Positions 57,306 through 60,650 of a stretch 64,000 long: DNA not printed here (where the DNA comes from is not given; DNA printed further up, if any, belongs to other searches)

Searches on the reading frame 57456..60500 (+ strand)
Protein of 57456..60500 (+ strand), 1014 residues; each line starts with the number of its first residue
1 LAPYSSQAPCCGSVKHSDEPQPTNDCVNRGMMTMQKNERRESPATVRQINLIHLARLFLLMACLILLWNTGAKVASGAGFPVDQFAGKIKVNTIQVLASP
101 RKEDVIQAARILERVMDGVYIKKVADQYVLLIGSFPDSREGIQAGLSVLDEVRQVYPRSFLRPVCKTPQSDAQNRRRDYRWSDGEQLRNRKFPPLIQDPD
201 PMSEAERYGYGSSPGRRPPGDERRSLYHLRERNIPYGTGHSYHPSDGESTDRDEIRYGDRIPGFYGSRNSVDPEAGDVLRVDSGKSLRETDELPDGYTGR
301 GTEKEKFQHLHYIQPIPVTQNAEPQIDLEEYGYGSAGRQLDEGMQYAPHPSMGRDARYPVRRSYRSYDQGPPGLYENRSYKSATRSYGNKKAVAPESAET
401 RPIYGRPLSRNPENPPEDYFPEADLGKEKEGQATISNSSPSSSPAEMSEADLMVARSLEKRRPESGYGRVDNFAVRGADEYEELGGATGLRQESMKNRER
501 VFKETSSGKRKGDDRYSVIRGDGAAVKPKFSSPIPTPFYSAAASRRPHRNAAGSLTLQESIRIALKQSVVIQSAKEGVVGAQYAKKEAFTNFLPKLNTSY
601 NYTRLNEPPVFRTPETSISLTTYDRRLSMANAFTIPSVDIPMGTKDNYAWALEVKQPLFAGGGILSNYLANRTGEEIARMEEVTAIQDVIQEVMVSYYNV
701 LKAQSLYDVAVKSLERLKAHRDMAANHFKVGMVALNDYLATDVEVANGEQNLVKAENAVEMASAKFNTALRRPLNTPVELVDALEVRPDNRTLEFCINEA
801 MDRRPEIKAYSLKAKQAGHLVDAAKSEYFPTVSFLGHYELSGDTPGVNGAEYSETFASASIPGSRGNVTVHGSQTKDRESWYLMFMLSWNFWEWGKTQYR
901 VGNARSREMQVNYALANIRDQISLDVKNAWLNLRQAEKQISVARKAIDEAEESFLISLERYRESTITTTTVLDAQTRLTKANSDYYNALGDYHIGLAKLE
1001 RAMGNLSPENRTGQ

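Call 48: search_protein_families(library=pfam, max_evalue=0.00001, proteins=[window:57456-60500:+])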
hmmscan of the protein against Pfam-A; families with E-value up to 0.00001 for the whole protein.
window:57456-60500:+ (1014 aa): 1 family
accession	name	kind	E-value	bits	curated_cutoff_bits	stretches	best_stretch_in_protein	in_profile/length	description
PF02321.23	OEP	-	5.5e-59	199.6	22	2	793-1004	1-187/187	Outer membrane efflux protein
